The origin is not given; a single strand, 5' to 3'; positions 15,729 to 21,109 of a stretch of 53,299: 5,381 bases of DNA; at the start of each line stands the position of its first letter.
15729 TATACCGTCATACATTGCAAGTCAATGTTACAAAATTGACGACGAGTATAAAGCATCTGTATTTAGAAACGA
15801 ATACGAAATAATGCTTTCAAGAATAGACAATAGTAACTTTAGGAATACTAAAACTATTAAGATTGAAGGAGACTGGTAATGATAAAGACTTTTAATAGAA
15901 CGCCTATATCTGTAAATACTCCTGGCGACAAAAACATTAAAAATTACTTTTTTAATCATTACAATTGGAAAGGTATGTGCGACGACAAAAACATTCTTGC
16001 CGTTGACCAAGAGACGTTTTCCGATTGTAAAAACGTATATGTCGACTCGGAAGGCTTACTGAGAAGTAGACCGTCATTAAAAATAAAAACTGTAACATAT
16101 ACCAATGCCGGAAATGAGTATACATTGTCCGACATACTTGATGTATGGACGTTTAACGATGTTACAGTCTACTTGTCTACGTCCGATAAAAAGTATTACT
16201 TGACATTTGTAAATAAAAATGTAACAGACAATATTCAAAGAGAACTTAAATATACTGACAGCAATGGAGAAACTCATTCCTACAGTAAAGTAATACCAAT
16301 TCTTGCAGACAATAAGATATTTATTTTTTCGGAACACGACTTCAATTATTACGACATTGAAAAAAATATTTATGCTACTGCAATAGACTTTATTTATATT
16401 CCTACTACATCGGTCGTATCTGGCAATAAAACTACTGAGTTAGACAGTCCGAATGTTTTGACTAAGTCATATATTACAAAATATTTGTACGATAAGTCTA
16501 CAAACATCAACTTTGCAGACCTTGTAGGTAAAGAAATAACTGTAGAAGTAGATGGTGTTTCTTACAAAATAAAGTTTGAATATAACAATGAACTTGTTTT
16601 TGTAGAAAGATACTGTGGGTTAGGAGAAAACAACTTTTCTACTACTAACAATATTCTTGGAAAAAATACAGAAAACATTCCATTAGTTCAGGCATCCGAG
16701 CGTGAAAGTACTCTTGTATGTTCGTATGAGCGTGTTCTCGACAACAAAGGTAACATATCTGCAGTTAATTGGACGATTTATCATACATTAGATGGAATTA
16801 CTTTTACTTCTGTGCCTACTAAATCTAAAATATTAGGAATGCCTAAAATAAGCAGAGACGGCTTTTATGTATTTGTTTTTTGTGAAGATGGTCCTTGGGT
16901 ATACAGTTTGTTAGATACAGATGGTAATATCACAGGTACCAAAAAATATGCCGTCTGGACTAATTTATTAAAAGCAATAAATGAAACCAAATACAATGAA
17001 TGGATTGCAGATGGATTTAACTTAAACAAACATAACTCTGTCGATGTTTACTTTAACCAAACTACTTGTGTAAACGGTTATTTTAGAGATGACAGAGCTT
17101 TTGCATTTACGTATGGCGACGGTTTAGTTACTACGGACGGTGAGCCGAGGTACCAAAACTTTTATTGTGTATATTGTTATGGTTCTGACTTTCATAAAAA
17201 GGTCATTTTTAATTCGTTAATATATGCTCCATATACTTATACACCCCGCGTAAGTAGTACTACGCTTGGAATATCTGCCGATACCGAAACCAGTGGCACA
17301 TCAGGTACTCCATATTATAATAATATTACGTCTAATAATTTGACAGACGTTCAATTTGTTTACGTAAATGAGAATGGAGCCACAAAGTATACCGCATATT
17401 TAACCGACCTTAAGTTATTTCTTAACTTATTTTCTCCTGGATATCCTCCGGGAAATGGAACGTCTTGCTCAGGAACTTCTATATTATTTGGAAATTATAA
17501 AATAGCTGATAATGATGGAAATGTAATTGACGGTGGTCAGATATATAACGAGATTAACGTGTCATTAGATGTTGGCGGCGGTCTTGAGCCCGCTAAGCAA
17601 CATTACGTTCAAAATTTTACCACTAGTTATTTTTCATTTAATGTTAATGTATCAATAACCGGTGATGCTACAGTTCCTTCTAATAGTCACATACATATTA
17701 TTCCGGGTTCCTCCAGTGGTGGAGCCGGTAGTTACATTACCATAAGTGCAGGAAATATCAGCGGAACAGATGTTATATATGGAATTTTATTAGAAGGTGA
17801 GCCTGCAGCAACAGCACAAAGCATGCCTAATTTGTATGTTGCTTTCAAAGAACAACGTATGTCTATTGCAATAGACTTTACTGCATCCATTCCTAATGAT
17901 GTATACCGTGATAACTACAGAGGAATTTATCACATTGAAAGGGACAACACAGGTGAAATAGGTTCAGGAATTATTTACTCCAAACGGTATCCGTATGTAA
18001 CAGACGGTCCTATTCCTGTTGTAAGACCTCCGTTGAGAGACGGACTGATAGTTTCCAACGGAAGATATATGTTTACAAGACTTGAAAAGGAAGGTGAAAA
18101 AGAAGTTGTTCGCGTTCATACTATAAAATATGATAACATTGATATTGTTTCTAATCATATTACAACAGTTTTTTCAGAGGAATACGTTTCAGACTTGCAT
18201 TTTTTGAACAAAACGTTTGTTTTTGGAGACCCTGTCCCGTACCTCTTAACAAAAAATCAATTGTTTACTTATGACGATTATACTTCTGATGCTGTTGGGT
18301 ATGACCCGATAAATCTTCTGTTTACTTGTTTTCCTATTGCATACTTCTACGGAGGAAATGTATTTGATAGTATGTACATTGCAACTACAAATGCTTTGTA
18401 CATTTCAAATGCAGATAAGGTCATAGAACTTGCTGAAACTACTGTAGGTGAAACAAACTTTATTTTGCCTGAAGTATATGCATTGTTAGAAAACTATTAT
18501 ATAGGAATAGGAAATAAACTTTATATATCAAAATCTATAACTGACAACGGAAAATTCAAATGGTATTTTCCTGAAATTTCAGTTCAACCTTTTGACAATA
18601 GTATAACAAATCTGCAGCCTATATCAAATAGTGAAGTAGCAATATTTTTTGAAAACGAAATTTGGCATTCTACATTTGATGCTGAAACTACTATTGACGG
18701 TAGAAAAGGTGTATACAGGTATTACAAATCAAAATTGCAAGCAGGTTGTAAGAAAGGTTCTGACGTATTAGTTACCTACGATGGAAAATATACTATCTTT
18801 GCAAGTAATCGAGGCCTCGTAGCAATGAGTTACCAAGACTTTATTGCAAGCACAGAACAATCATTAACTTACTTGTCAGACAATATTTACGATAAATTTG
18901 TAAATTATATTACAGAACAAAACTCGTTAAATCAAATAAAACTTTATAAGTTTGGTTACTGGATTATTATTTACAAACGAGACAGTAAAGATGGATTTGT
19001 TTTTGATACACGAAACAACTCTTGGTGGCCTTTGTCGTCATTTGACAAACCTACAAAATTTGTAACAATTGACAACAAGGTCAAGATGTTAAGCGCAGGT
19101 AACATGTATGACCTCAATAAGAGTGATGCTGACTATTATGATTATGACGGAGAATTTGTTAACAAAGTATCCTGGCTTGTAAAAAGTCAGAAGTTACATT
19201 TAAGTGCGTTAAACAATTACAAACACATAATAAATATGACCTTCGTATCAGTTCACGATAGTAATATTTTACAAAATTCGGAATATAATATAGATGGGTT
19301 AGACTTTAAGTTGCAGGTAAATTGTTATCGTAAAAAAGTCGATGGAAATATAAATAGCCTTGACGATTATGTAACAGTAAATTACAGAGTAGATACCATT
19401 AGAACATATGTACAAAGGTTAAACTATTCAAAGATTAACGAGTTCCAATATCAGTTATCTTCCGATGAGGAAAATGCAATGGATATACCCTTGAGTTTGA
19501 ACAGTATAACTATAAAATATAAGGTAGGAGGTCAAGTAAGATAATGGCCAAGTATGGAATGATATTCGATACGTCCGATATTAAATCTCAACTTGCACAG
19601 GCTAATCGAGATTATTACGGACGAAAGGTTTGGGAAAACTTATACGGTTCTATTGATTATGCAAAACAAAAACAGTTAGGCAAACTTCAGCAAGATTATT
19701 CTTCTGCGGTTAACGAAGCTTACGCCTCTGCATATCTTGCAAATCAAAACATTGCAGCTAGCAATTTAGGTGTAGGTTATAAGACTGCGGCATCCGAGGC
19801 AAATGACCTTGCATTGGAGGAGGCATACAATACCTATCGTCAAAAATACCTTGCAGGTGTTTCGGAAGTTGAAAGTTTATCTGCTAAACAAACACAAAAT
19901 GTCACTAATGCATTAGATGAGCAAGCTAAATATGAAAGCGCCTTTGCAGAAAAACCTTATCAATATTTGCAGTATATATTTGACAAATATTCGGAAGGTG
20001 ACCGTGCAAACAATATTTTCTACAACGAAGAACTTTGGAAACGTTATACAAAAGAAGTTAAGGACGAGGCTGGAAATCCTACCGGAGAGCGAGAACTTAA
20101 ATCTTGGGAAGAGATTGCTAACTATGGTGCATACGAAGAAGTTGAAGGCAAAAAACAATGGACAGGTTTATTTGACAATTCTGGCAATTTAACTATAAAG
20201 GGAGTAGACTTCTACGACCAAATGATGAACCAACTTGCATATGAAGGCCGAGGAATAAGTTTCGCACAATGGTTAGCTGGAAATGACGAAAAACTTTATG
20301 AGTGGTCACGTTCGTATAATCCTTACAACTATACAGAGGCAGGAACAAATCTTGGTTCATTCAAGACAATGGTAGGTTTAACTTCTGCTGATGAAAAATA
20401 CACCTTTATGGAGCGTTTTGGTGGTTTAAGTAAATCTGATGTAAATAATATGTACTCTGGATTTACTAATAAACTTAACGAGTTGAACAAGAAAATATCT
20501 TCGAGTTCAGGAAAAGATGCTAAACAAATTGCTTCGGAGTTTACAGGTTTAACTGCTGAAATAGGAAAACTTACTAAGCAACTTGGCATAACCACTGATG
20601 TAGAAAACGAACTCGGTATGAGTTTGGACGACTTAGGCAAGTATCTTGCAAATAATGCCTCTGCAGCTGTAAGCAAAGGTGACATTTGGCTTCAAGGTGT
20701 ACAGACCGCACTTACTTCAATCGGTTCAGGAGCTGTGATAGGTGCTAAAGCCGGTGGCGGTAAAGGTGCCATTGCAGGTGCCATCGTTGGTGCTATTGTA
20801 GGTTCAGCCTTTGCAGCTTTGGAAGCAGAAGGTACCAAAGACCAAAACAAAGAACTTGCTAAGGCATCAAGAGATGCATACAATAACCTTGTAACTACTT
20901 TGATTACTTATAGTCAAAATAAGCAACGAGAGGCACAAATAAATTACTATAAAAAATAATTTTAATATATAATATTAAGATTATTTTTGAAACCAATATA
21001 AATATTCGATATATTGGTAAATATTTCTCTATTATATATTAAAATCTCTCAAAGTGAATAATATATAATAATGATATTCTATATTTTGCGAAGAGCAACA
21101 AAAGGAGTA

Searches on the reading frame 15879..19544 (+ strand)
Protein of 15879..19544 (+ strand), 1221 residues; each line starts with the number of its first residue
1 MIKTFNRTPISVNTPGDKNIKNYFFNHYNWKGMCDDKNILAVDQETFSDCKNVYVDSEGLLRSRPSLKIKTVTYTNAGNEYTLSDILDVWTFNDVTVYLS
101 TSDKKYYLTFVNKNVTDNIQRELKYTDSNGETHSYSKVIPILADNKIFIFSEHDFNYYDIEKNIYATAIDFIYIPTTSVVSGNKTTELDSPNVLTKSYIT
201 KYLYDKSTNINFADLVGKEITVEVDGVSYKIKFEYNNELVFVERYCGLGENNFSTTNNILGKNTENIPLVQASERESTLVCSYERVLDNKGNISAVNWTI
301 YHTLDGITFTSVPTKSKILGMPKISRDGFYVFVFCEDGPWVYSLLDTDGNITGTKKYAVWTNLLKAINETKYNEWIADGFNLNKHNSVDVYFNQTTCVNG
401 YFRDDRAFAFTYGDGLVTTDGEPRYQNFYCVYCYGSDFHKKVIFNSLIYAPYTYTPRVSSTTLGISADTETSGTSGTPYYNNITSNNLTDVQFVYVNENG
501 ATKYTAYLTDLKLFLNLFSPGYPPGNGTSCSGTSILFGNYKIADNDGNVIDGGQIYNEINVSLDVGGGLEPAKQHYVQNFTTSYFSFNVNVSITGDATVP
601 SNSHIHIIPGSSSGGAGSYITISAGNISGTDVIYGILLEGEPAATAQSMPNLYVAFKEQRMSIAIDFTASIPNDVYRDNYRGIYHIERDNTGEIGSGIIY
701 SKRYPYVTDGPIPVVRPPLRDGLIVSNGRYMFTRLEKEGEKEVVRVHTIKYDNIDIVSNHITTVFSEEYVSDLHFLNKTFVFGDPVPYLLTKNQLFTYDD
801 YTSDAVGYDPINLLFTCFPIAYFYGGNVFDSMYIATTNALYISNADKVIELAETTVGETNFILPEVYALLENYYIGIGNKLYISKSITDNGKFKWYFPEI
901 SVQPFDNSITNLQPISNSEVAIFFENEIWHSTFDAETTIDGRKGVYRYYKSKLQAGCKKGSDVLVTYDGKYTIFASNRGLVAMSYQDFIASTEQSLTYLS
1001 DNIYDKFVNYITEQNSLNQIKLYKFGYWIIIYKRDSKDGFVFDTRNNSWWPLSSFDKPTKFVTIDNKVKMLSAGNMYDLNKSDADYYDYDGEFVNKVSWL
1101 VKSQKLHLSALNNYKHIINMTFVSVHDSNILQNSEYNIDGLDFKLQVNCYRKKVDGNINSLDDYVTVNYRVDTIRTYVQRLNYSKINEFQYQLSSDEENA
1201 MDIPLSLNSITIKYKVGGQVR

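Call 7: search_protein_families(library=phrogs, proteins=[window:15879-19544:+], max_evalue=0.001)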
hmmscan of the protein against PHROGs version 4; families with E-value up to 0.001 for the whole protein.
window:15879-19544:+ (1221 aa): 0 families

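Call 33: search_protein_families(library=pfam, proteins=[window:15879-19544:+], max_evalue=0.01)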
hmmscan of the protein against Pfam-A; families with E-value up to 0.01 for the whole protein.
window:15879-19544:+ (1221 aa): 0 families

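Call 84: search_dna_similar(query=window:15879-19544:+, collection=phages, mode=protein, max_evalue=0.001, max_rows=8)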
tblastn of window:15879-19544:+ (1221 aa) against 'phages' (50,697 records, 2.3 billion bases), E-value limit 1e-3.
No match.

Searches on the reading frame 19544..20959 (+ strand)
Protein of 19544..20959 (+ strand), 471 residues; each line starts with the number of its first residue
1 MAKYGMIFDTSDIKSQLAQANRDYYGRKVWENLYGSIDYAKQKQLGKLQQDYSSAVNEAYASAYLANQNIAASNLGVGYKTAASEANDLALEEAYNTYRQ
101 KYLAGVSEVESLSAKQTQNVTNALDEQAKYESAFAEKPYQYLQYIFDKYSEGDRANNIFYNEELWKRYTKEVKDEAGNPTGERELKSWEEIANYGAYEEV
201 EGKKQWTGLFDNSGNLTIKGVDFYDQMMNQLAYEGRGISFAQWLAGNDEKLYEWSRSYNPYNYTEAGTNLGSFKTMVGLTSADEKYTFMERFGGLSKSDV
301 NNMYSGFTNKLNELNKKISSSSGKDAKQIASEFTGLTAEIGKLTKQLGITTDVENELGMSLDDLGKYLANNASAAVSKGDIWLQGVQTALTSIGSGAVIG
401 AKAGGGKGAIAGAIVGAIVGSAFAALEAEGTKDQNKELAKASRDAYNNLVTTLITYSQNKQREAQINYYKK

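Call 7: search_protein_families(library=phrogs, proteins=[window:19544-20959:+], max_evalue=0.001)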
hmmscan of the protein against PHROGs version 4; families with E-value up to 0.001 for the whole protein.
window:19544-20959:+ (471 aa): 1 family
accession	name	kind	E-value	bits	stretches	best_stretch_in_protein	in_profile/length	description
phrog_934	-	tail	0.00038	18.9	1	327-447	540-654/1988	tail length tape measure protein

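Call 33: search_protein_families(library=pfam, proteins=[window:19544-20959:+], max_evalue=0.01)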
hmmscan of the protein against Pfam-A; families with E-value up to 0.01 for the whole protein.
window:19544-20959:+ (471 aa): 2 families
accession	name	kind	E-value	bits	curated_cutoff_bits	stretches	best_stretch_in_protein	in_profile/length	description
PF13441.11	Gly-zipper_YMGG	-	0.00067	19.8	28.9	1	385-422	3-41/45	YMGG-like Gly-zipper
PF24260.1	DUF7461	-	0.0072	16.3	27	0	153-176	25-47/50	Family of unknown function (DUF7461)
